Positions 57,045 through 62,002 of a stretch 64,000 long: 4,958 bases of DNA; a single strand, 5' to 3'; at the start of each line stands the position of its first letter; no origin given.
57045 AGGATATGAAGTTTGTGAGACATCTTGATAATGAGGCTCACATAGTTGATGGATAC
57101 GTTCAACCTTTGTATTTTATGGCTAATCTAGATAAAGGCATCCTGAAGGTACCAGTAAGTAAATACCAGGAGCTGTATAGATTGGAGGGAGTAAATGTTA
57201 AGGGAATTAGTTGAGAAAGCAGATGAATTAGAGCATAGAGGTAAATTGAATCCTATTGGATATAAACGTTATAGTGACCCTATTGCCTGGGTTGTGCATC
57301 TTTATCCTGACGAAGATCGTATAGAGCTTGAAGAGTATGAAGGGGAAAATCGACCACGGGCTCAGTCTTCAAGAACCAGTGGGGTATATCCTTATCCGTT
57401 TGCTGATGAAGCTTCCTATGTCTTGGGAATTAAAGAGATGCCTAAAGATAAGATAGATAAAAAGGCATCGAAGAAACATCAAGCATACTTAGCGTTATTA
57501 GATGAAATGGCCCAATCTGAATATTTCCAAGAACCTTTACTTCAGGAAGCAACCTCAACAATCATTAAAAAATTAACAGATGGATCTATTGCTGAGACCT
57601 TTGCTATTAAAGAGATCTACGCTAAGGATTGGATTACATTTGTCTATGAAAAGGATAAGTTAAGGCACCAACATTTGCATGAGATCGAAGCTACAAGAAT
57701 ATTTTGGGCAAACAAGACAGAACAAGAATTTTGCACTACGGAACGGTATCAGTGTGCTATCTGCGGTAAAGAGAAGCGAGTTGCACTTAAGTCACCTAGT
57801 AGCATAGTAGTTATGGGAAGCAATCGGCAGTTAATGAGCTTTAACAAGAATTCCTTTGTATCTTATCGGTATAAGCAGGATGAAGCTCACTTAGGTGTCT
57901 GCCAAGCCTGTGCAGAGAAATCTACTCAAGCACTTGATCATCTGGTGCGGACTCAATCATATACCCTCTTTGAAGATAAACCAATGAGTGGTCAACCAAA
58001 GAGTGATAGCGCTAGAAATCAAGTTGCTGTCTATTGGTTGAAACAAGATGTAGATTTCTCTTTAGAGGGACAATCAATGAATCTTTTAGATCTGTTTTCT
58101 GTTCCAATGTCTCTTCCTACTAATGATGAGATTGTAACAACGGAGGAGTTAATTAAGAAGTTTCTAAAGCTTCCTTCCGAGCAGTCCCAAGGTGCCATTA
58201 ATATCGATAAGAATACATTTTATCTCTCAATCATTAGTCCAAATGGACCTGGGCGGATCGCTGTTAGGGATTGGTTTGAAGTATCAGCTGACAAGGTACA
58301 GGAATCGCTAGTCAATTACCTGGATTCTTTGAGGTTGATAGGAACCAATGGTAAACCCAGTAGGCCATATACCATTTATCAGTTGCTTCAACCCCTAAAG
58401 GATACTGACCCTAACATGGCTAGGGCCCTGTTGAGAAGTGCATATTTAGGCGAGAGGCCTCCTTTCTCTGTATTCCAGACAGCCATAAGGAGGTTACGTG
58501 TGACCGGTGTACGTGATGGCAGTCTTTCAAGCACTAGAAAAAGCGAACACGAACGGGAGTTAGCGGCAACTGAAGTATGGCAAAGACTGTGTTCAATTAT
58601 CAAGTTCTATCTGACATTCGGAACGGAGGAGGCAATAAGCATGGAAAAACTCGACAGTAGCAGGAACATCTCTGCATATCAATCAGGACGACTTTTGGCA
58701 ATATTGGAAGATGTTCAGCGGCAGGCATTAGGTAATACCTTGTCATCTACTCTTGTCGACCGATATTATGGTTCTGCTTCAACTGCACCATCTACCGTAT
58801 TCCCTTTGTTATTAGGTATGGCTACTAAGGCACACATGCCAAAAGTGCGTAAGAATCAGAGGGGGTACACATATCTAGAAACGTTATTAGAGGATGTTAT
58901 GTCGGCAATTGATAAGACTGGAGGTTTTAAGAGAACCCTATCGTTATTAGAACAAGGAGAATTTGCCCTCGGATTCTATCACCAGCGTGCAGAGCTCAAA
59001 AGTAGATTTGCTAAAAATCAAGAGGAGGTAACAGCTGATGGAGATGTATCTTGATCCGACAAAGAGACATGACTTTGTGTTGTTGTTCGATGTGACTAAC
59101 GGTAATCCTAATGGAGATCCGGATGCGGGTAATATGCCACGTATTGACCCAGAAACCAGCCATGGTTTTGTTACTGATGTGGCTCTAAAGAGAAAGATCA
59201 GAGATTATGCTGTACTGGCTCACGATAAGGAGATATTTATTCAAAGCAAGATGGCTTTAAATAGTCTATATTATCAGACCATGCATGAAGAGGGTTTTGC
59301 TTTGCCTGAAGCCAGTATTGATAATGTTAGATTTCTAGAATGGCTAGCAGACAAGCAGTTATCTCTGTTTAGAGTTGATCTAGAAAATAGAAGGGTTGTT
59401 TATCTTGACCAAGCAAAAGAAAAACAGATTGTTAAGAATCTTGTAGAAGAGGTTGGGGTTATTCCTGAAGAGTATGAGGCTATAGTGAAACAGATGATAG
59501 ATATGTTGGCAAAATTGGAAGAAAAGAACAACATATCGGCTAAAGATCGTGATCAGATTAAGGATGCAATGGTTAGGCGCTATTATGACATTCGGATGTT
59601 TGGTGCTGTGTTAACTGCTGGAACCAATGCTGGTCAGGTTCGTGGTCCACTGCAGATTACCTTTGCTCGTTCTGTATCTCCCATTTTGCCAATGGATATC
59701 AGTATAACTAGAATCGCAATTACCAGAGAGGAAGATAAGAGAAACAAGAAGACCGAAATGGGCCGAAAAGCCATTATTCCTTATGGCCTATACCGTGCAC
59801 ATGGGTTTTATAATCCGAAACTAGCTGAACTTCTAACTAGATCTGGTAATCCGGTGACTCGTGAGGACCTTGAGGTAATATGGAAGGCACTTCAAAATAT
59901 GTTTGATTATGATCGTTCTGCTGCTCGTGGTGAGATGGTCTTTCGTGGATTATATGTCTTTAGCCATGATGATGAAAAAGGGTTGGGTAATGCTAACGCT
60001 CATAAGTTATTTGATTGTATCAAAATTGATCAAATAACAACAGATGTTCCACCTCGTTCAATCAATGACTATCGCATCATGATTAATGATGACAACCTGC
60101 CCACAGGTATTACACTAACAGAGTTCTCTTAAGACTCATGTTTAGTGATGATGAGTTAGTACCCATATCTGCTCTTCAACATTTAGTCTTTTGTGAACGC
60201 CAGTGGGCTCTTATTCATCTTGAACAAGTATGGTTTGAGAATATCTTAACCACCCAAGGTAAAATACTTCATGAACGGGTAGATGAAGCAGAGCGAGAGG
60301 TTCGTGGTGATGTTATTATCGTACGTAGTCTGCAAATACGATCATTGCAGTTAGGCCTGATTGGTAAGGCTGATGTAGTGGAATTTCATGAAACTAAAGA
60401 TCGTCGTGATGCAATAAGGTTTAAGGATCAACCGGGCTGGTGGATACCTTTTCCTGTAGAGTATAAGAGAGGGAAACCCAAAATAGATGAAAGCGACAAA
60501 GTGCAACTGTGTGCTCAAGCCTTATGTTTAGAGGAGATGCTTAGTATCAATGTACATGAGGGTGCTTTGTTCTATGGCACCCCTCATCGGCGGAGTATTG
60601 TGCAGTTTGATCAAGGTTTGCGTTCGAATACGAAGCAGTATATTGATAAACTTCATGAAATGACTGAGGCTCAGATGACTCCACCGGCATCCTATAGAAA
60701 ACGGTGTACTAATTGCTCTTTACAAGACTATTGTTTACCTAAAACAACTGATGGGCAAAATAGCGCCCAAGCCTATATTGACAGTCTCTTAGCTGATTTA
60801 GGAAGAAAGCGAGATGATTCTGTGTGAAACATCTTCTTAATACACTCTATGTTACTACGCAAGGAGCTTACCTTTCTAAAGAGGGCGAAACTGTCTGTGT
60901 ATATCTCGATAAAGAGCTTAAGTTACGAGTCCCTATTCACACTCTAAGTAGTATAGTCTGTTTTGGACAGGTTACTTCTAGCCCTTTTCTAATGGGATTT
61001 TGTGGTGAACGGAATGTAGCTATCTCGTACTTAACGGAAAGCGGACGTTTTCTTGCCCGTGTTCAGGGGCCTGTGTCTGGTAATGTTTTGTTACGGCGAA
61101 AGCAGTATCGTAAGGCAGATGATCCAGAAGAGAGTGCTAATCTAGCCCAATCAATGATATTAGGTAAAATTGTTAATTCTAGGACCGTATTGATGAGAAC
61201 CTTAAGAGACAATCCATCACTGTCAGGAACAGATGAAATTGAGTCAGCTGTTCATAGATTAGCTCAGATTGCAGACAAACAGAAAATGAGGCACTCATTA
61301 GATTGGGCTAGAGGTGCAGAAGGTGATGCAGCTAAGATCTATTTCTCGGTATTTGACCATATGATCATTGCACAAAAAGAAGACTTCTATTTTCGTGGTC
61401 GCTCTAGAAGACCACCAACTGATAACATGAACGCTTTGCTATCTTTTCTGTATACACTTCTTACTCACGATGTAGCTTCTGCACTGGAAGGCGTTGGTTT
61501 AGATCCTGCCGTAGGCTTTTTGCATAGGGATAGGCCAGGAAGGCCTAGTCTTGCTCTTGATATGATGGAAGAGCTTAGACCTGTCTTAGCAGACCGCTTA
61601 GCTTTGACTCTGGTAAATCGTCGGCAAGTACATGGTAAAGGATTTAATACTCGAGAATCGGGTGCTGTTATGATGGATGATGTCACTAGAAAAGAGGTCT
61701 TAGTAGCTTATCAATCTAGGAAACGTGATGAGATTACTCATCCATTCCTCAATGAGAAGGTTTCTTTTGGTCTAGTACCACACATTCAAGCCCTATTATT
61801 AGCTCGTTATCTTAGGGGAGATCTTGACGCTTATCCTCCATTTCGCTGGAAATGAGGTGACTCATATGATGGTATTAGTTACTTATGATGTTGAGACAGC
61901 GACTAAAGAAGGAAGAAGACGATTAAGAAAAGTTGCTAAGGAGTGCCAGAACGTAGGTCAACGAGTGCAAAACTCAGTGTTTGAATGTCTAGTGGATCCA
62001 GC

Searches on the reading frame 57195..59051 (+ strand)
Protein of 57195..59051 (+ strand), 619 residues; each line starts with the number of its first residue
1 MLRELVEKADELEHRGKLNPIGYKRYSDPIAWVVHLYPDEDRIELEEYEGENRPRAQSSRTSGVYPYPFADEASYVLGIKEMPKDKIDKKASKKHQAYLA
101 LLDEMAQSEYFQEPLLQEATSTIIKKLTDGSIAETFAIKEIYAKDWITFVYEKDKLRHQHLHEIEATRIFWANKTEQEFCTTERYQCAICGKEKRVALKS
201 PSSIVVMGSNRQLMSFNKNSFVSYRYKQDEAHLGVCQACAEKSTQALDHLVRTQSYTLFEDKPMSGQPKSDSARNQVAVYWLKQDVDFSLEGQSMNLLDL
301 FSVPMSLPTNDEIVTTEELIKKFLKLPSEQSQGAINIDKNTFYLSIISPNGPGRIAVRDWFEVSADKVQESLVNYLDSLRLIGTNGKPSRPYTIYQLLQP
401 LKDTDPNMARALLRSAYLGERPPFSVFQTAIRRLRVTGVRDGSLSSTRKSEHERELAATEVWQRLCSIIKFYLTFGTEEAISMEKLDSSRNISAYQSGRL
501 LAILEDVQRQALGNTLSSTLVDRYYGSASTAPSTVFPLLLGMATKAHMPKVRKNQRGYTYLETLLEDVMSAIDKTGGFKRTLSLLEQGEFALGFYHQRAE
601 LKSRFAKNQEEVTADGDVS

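Call 68: search_protein_families(library=pfam, proteins=[window:57195-59051:+], max_evalue=0.00001)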
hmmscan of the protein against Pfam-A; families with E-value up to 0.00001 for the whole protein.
window:57195-59051:+ (619 aa): 1 family
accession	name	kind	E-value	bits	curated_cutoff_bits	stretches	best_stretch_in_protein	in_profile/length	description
PF09709.15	Cas_Csd1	-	3.9e-92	310.2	27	1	5-601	1-558/559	CRISPR-associated protein (Cas_Csd1)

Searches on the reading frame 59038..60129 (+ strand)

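Call 68: search_protein_families(library=pfam, proteins=[window:59038-60129:+], max_evalue=0.00001)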
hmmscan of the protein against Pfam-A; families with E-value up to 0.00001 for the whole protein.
window:59038-60129:+ (364 aa): 1 family
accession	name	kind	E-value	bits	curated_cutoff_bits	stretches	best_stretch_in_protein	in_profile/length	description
PF05107.17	Cas_Cas7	-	1.2e-89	300.7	33.2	2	112-349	27-248/249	CRISPR-associated protein Cas7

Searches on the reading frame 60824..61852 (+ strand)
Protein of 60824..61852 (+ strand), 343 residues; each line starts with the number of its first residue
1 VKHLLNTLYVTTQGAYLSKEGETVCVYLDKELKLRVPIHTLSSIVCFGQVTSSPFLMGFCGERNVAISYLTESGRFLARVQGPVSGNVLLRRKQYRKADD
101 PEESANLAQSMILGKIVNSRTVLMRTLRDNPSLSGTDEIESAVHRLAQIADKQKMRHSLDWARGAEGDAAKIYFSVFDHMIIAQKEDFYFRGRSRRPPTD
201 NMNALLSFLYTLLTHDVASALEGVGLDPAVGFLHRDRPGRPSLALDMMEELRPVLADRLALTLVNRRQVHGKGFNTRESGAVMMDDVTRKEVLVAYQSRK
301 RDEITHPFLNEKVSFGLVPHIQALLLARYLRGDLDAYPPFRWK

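Call 68: search_protein_families(library=pfam, proteins=[window:60824-61852:+], max_evalue=0.00001)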
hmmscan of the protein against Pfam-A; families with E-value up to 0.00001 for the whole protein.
window:60824-61852:+ (343 aa): 1 family
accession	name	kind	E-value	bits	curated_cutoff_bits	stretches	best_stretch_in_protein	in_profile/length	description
PF01867.21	Cas_Cas1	-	8.3e-105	350.4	22.3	1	8-297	1-282/283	CRISPR associated protein Cas1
